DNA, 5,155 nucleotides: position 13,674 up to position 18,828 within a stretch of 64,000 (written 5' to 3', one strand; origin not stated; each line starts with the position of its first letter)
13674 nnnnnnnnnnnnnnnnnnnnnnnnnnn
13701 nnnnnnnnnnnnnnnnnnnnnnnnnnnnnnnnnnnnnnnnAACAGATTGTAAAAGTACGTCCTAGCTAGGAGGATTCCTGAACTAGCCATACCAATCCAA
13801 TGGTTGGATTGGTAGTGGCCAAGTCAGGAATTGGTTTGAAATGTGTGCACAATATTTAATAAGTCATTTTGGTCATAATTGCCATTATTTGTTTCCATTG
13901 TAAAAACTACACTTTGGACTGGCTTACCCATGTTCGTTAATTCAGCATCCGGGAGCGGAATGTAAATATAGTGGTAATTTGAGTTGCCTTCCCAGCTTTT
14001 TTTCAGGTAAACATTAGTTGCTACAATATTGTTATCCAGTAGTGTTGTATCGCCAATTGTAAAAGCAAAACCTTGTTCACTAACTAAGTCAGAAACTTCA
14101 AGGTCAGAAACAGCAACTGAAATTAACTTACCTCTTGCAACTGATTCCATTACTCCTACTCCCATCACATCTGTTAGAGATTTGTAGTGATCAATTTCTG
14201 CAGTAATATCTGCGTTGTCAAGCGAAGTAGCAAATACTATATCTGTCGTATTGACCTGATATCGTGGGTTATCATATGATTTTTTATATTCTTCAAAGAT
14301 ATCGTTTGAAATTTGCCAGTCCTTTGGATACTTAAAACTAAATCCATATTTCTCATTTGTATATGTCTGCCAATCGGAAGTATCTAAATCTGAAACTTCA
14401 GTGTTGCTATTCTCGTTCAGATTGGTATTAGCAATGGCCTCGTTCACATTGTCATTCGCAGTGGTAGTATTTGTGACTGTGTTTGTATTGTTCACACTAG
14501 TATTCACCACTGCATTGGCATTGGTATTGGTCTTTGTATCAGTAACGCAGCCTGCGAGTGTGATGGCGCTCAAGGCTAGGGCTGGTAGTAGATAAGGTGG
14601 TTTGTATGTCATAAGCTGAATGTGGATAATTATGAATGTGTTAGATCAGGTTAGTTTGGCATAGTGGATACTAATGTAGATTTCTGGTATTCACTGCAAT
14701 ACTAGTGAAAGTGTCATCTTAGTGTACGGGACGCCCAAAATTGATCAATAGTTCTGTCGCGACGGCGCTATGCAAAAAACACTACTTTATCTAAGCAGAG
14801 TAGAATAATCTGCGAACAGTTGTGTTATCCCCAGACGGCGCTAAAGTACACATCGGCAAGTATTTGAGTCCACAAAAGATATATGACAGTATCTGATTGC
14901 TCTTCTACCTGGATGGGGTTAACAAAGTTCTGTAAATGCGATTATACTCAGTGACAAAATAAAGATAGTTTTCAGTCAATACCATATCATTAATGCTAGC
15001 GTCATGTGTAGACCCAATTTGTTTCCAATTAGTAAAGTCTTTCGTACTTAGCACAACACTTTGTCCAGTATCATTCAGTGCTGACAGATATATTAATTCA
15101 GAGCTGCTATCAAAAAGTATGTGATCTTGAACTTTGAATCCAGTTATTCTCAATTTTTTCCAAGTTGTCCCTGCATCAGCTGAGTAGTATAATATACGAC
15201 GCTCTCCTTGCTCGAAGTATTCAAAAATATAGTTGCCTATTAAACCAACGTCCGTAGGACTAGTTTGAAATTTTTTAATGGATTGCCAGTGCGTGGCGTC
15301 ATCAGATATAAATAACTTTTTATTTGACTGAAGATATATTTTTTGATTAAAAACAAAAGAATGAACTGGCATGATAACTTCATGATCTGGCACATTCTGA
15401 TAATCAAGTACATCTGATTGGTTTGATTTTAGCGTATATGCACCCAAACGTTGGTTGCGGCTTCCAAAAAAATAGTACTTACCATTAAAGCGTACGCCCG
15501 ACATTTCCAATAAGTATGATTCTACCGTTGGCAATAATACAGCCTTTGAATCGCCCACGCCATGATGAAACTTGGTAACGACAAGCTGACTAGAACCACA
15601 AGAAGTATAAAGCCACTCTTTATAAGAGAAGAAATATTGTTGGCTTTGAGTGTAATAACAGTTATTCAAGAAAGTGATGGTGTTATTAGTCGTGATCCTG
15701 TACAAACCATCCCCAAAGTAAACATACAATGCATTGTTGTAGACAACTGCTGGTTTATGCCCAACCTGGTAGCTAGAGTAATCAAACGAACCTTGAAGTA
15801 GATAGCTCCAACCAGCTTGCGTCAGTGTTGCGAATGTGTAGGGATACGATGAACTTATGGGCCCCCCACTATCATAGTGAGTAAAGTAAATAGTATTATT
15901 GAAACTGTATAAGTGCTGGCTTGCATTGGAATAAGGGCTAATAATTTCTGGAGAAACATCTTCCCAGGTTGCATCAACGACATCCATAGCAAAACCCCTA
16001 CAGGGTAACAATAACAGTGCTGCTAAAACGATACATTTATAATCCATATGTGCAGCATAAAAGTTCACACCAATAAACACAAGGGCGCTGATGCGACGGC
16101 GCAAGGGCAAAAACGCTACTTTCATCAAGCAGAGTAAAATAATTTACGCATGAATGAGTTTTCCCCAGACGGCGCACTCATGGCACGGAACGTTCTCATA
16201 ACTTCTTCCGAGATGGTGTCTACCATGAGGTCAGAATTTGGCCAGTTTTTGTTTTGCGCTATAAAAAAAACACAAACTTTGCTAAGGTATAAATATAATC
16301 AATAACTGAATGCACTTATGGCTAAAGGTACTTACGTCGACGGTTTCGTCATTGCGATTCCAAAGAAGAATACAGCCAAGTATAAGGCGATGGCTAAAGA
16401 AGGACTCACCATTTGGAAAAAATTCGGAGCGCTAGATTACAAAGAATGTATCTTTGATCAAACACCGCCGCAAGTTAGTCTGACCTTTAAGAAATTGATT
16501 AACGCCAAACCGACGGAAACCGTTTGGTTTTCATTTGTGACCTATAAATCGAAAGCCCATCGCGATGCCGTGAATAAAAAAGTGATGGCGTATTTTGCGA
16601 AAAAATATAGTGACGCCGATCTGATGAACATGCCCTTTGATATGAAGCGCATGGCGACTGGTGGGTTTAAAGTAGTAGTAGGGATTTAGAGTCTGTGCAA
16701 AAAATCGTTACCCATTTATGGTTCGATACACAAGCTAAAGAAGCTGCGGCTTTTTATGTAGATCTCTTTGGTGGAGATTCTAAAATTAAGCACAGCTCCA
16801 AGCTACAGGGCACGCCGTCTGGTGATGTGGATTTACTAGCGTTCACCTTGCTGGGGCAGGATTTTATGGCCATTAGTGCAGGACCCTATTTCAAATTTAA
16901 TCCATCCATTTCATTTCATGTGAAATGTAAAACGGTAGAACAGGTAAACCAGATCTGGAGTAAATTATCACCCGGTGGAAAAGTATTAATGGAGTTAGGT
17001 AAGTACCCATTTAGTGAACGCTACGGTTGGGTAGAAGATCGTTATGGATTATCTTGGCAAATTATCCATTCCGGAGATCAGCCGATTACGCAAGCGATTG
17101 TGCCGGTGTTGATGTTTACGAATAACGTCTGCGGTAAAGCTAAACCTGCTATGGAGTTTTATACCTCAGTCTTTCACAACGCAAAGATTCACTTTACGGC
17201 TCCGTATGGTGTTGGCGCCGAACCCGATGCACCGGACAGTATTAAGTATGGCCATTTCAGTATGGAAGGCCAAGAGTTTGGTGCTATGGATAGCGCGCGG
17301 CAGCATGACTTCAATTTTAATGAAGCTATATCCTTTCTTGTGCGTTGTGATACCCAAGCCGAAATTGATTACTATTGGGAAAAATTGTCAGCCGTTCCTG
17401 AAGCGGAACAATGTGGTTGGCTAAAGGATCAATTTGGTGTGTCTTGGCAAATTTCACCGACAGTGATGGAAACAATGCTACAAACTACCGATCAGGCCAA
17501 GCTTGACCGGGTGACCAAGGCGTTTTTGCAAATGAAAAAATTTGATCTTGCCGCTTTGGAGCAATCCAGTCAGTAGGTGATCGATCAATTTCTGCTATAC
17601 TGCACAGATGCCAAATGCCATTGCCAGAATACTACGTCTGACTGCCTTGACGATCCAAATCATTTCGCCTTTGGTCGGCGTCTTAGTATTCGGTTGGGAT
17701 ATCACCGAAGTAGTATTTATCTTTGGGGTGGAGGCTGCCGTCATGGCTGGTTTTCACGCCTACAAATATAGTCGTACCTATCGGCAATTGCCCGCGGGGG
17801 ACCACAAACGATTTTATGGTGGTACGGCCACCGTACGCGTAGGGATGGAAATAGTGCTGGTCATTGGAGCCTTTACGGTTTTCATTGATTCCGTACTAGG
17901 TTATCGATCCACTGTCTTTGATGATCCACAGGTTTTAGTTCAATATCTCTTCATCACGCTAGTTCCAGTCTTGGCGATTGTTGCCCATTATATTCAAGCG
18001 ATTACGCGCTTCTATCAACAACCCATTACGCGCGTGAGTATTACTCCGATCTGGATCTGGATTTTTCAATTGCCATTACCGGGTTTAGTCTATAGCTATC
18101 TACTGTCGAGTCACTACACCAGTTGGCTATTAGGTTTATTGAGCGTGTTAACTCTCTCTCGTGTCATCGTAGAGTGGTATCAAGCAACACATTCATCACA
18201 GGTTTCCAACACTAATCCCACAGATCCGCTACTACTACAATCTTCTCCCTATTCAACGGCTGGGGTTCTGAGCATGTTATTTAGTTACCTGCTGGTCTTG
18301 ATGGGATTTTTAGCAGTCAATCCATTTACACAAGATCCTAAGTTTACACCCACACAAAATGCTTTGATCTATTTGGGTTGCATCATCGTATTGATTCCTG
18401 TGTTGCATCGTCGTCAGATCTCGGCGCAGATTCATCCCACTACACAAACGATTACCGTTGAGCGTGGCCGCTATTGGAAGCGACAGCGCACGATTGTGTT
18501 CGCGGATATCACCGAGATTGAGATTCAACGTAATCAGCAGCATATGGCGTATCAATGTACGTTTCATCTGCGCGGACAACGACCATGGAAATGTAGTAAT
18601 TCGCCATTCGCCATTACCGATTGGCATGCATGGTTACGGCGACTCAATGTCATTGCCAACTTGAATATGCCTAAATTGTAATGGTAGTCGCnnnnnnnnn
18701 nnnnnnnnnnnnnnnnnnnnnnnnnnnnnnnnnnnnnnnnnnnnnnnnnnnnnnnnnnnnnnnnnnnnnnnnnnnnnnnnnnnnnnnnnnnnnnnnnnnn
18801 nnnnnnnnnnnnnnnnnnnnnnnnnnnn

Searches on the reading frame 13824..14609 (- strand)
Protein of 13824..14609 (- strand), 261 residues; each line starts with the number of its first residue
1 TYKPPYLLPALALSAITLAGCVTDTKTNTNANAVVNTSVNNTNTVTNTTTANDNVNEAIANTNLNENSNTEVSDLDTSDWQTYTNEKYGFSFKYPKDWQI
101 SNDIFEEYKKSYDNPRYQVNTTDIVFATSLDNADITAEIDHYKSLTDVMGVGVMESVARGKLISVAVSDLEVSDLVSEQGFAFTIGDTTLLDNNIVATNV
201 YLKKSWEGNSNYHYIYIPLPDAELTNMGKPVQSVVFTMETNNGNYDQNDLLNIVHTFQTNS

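Call 19: search_protein_families(library=pfam, proteins=[window:13824-14609:-], max_evalue=0.001)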
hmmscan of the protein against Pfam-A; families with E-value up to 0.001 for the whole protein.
window:13824-14609:- (261 aa): 1 family
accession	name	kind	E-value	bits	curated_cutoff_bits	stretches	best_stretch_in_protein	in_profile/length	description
PF18933.6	PsbP_2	-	6.2e-08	33.3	27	1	53-123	16-83/184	PsbP-like protein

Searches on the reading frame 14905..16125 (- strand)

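Call 20: search_protein_families(library=pfam, proteins=[window:14905-16125:-], max_evalue=0.001)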
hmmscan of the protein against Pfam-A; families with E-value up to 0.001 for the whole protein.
window:14905-16125:- (406 aa): 2 families
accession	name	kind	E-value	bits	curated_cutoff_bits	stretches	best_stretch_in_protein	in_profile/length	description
PF19755.4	DUF6242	-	3.6e-07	30.7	29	0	321-399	129-210/217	Domain of unknown function (DUF6242)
PF15902.12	Sortilin-Vps10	-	0.00034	20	33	0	260-389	36-180/446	Sortilin, neurotensin receptor 3,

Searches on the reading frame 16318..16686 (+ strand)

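Call 20: search_protein_families(library=pfam, proteins=[window:16318-16686:+], max_evalue=0.001)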
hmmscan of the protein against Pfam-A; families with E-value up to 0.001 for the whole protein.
window:16318-16686:+ (123 aa): 1 family
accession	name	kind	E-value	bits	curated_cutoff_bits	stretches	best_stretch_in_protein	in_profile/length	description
PF07237.17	DUF1428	-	9e-30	103.4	27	1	5-108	1-101/102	Protein of unknown function (DUF1428)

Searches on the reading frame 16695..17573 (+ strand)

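Call 20: search_protein_families(library=pfam, proteins=[window:16695-17573:+], max_evalue=0.001)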
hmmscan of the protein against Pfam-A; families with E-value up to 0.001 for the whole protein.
window:16695-17573:+ (293 aa): 2 families
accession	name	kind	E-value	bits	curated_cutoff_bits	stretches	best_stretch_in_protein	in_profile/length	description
PF06983.19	3-dmu-9_3-mt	-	1.8e-71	238.5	24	2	2-124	1-116/116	3-demethylubiquinone-9 3-methyltransferase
PF00903.31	Glyoxalase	-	1.7e-06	28.9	20.6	1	11-123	9-121/121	Glyoxalase/Bleomycin resistance protein/Dioxygenase superfamily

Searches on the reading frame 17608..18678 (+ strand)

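Call 20: search_protein_families(library=pfam, proteins=[window:17608-18678:+], max_evalue=0.001)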
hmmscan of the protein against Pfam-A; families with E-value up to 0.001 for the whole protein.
window:17608-18678:+ (357 aa): 1 family
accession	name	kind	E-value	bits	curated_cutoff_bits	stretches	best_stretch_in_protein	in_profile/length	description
PF20108.4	DUF6498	-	2.7e-05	24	23.7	1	7-133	8-138/207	Family of unknown function (DUF6498)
